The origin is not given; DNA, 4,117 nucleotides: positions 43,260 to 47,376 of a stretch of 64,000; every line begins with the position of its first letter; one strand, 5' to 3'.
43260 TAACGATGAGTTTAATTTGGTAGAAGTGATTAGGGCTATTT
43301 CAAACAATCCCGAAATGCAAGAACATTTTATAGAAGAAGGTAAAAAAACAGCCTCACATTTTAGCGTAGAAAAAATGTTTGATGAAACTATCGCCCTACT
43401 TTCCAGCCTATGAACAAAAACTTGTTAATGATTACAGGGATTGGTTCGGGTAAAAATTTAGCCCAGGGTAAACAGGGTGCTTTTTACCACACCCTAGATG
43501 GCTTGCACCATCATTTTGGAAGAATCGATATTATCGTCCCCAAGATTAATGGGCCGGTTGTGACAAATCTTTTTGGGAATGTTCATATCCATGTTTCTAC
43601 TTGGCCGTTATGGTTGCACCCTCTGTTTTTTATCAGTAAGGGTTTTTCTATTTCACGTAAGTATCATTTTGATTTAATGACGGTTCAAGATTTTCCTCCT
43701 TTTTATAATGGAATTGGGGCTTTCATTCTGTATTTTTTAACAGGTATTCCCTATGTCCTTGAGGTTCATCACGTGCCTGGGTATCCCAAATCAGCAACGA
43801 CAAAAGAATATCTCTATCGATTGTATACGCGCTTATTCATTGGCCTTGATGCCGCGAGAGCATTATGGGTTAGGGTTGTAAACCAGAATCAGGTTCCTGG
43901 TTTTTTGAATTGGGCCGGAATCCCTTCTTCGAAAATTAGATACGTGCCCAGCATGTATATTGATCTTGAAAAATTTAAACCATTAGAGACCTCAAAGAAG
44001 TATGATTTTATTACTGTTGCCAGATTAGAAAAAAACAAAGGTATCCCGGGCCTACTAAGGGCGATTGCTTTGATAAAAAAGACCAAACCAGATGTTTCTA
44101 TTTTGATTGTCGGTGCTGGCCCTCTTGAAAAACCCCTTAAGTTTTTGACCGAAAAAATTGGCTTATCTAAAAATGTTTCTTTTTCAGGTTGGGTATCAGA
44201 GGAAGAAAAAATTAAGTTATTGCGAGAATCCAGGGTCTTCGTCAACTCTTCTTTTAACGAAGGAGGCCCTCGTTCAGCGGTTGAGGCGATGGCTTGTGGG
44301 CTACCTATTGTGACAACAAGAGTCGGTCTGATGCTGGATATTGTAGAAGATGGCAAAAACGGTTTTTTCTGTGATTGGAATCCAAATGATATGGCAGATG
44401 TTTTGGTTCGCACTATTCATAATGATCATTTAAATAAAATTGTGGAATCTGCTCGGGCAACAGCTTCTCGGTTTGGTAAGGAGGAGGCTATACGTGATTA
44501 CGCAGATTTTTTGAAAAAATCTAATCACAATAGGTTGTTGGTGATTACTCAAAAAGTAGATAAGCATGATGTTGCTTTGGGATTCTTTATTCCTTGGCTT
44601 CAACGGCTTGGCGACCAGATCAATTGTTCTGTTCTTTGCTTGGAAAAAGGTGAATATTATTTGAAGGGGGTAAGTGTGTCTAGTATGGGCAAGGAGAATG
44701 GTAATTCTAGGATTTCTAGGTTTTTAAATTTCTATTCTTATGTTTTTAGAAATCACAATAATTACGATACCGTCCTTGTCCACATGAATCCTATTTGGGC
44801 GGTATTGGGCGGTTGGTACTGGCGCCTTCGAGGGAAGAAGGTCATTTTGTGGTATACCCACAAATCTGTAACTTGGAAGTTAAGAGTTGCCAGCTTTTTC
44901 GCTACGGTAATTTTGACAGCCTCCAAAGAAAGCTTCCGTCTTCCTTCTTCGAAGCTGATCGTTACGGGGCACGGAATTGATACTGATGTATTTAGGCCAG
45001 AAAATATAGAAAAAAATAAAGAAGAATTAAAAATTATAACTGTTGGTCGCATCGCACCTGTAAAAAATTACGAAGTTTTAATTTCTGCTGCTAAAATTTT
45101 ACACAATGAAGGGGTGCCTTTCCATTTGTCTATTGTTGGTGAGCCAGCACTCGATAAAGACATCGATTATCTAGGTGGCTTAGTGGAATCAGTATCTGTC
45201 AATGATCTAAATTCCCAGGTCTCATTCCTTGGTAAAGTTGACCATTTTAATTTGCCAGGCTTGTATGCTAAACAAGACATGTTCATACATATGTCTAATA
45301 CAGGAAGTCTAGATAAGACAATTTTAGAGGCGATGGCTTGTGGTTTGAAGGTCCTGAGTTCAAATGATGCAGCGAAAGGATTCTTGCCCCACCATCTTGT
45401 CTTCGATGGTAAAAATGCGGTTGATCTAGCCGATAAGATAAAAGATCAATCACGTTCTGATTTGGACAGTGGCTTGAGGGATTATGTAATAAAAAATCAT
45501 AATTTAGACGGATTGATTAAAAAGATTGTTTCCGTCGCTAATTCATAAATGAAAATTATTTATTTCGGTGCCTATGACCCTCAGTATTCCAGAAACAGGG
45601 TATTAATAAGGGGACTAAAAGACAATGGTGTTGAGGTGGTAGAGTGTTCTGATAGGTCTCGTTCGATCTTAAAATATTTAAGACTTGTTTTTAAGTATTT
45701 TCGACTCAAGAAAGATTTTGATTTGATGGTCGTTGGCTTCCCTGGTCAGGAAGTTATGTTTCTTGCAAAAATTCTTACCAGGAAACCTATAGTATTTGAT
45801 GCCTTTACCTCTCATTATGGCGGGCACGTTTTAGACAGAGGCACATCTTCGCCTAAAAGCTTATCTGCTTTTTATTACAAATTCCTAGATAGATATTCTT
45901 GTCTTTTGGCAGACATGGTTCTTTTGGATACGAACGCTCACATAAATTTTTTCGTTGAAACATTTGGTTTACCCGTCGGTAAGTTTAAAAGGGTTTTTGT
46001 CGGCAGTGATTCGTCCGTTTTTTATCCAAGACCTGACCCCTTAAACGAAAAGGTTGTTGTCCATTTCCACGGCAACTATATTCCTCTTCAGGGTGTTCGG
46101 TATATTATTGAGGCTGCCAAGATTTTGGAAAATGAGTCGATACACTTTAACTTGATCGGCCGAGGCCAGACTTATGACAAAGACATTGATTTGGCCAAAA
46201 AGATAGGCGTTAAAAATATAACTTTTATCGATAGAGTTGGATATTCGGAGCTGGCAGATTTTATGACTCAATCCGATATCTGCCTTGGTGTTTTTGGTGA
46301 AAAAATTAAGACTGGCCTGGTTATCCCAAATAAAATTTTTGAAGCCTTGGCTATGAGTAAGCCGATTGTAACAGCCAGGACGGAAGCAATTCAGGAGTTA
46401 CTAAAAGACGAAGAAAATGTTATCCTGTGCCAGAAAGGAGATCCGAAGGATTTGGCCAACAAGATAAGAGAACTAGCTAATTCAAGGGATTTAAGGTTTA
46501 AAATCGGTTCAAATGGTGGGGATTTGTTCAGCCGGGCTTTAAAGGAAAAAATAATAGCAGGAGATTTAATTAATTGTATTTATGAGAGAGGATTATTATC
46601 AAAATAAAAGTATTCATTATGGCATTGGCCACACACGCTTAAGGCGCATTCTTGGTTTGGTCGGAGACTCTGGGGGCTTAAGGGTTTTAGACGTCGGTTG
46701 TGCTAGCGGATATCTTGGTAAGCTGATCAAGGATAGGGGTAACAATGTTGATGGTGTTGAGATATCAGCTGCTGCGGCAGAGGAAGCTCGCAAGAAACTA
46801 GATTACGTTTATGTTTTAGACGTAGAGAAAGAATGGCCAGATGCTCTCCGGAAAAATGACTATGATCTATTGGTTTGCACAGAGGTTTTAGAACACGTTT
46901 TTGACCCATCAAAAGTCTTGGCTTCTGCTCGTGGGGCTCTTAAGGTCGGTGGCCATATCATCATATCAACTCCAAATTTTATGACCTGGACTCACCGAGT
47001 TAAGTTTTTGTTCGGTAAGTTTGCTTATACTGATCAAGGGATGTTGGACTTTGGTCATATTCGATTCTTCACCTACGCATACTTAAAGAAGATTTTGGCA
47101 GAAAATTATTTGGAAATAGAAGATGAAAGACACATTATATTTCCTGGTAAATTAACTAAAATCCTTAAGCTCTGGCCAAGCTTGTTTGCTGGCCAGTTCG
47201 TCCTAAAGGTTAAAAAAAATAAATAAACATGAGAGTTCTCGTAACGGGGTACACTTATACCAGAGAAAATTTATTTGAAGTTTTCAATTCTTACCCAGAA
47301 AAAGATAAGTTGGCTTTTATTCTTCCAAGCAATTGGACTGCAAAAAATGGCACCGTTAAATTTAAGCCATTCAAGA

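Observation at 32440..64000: About 28-kb glycan-assembly locus directly downstream of a 1130-aa S-layer-like protein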

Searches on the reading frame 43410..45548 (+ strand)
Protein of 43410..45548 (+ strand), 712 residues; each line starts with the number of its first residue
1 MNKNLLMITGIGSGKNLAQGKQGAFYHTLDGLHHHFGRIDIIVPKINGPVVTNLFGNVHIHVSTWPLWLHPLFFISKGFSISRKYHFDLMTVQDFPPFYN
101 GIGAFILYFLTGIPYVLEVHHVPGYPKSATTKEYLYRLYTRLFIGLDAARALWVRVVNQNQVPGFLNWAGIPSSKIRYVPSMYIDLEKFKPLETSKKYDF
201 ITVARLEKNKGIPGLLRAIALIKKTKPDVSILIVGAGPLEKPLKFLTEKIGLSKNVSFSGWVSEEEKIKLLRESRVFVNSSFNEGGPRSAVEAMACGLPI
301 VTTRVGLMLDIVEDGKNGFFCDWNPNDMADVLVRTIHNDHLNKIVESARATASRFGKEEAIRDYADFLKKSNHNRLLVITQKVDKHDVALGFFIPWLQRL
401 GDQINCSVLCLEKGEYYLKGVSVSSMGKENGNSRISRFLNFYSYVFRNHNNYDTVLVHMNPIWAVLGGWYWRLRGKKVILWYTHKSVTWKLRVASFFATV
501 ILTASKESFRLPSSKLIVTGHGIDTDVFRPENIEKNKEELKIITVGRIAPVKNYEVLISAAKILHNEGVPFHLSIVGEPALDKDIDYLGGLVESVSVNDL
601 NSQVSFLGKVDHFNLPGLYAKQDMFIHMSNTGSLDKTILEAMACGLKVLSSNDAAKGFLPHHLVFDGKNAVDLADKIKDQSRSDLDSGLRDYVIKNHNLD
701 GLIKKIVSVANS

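Call 4: search_protein_families(library=pfam, proteins=[window:43410-45548:+], max_evalue=0.01)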
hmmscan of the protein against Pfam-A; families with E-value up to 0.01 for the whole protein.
window:43410-45548:+ (712 aa): 5 families
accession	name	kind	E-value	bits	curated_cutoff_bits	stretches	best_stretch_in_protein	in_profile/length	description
PF00534.26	Glycos_transf_1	-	2.2e-59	200.3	26.4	2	187-349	5-170/172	Glycosyl transferases group 1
PF13692.12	Glyco_trans_1_4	-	7e-49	166.2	27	2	199-338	3-142/142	Glycosyl transferases group 1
PF13524.12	Glyco_trans_1_2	-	3.6e-12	46.9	25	2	222-352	9-129/144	Glycosyl transferase-like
PF20706.3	GT4-conflict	-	5e-08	32.8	26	1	190-307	190-316/385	Family 4 Glycosyltransferase in conflict systems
PF13579.12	Glyco_trans_4_4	-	0.0084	16.9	29.7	0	83-180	68-156/158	Glycosyl transferase 4-like domain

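Call 72: search_protein_families(library=ncbifam, proteins=[window:43410-45548:+], max_evalue=0.00001)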
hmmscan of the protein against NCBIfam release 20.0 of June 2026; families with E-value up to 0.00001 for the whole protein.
window:43410-45548:+ (712 aa): 32 families (the best 25 are shown)
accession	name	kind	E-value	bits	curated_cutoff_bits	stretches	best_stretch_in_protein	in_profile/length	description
NF041876.1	EPS_EpsE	equivalog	3e-46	158.4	400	2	188-352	205-376/389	exopolysaccharide biosynthesis GT4 family glycosyltransferase EpsE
TIGR03088.1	stp2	hypoth_equivalog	5.5e-38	131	409.05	2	193-368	190-370/374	TIGR03088 family PEP-CTERM/XrtA system glycosyltransferase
TIGR04005.1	wcaL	equivalog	7.1e-27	94.3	537.6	2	165-368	188-403/406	colanic acid biosynthesis glycosyltransferase WcaL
TIGR03999.1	thiol_BshA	equivalog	1.1e-26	93.7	273.7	2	201-370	203-372/375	N-acetyl-alpha-D-glucosaminyl L-malate synthase BshA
NF038255.1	exopoly_VpsD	equivalog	7.8e-26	90.8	300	2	181-369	188-377/381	VpsD family glycosyltransferase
NF046085.1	XrtY_assoc_Gly1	equivalog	1.4e-25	90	400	2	193-369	205-382/387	XrtY-associated glycosyltransferase XYAG1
TIGR03449.1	mycothiol_MshA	equivalog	4.2e-24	85.2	462.5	1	202-365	225-397/406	D-inositol-3-phosphate glycosyltransferase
TIGR04047.1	MSMEG_0565_glyc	hypoth_equivalog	6.1e-24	84.8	259.85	2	200-365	196-368/373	MSMEG_0565 family glycosyltransferase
NF038229.1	Glyco4_Geo_Pelo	equivalog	5.9e-21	74.8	400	2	514-651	133-267/338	GPMC system family 4 glycosyltransferase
NF049988.1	MGlcDAGSynMgs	equivalog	9.2e-21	74.6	400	1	200-365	214-381/398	alpha-monoglucosyldiacylglycerol synthase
TIGR04157.1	glyco_rSAM_CFB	subfamily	1.4e-20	73.7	400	2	200-325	230-352/406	TIGR04157 family glycosyltransferase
NF038295.1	EPS_HpsP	equivalog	4e-20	72.2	550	2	201-342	211-356/388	hormogonium polysaccharide biosynthesis glycosyltransferase HpsP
NF047880.1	glyco_SdgA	exception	1.9e-19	69.6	800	1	134-362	254-481/488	serine-aspartate repeat adhesin O-glycosyltransferase SdgA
NF050063.1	ProtGlycPglJ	equivalog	6.1e-19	68.4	500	1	188-363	186-358/363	N-acetylgalactosamine-N,N'-diacetylbacillosaminyl-diphospho-undecaprenol 4-alpha-N-acetylgalactosaminyltransferase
NF041010.1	glycosy_Agl16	equivalog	2.3e-17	62.9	575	1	170-348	152-327/352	glycosylation protein Agl16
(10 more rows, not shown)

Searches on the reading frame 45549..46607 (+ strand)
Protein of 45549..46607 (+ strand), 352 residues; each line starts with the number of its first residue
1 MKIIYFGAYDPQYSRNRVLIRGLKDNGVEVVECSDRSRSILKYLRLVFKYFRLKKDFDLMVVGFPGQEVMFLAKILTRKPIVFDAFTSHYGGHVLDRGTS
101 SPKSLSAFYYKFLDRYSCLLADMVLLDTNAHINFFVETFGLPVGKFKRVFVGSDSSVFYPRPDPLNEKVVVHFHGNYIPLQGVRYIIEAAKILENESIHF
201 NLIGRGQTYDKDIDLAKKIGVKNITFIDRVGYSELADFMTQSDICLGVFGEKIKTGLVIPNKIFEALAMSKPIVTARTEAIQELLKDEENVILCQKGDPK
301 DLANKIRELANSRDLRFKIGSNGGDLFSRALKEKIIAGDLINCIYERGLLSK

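Call 4: search_protein_families(library=pfam, proteins=[window:45549-46607:+], max_evalue=0.01)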
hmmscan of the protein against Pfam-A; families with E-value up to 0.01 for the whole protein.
window:45549-46607:+ (352 aa): 3 families
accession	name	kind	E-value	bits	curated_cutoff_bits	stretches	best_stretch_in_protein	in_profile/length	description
PF13692.12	Glyco_trans_1_4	-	1.4e-20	74.4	27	1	170-311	3-141/142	Glycosyl transferases group 1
PF00534.26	Glycos_transf_1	-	1.8e-17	63.8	26.4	1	167-323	14-169/172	Glycosyl transferases group 1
PF13524.12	Glyco_trans_1_2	-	1.1e-13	51.7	25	1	186-323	5-125/144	Glycosyl transferase-like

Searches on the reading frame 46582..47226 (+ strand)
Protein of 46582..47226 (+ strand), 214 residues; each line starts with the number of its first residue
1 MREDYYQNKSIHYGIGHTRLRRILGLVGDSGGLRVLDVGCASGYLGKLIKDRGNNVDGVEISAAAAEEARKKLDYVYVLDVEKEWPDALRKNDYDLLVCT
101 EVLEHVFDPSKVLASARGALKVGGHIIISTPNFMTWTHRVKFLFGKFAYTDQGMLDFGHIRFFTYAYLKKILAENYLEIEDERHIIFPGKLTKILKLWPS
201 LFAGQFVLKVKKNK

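Call 4: search_protein_families(library=pfam, proteins=[window:46582-47226:+], max_evalue=0.01)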
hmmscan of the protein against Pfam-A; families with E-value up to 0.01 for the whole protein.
window:46582-47226:+ (214 aa): 11 families
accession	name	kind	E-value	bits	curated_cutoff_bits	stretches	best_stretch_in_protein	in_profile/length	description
PF13489.12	Methyltransf_23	-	8.6e-20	71.5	27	1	29-179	20-161/164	Methyltransferase domain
PF07021.18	MetW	-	3.7e-15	56.5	21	1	31-205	13-188/193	Methionine biosynthesis protein MetW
PF13847.12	Methyltransf_31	-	5.2e-15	55.8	27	1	30-135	2-116/145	Methyltransferase domain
PF08242.18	Methyltransf_12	-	1.4e-14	55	30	1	36-126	1-98/98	Methyltransferase domain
PF08241.18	Methyltransf_11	-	2.7e-14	54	21.2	1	36-128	1-95/95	Methyltransferase domain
PF13649.12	Methyltransf_25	-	4.5e-11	43.7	27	1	35-124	1-97/97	Methyltransferase domain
PF05401.17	NodS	-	2.8e-06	27.8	24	1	18-116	29-129/201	Nodulation protein S (NodS)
PF05219.18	DREV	-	3.8e-06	26.7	26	1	33-147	96-203/265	DREV methyltransferase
PF05175.20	MTS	-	6.5e-06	26.3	23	1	34-149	34-159/170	Methyltransferase small domain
PF02353.26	CMAS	-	0.00069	19.4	27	1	20-127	51-163/273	Mycolic acid cyclopropane synthetase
PF01209.24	Ubie_methyltran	-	0.00095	19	20.1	1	12-128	28-151/233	ubiE/COQ5 methyltransferase family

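Call 72: search_protein_families(library=ncbifam, proteins=[window:46582-47226:+], max_evalue=0.00001)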
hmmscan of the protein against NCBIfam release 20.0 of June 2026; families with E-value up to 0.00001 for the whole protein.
window:46582-47226:+ (214 aa): 10 families
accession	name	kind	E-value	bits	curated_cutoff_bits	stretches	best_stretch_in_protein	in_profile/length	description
TIGR02081.1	metW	equivalog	2e-16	60.1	189.5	1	22-209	6-192/194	methionine biosynthesis protein MetW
TIGR01983.1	UbiG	equivalog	3.5e-16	59.2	102.95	1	31-136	49-159/228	bifunctional 2-polyprenyl-6-hydroxyphenol methylase/3-demethylubiquinol 3-O-methyltransferase UbiG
NF045667.1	MTase_DVU1556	equivalog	7.4e-10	38.6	155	1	19-129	10-120/213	DVU_1556 family methyltransferase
TIGR04345.1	ovoA_Cterm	equivalog_domain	4.6e-09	36.1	170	1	92-138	133-177/242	putative 4-mercaptohistidine N1-methyltransferase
TIGR02021.1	BchM-ChlM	equivalog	1.2e-08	34.6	158.9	1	23-137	44-162/218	magnesium protoporphyrin IX methyltransferase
NF043040.1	corrin_prot_MT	hypoth_equivalog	1.3e-08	34.6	180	1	31-129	41-148/216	corrinoid protein-associated methyltransferase CpaM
NF010703.0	PRK14103.1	equivalog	4.6e-08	32.8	320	1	23-140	21-137/256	trans-aconitate 2-methyltransferase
TIGR04074.1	bacter_Hen1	equivalog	5e-08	31.9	340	1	13-133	264-396/462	3' terminal RNA ribose 2'-O-methyltransferase Hen1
TIGR02072.1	BioC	equivalog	3.3e-07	30.4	184.95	1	32-131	35-135/244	malonyl-ACP O-methyltransferase BioC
NF047649.1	MTase_UXPK_star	exception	3e-06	26.5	460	1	32-129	78-182/283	methyltransferase/UXPK-star double selenoprotein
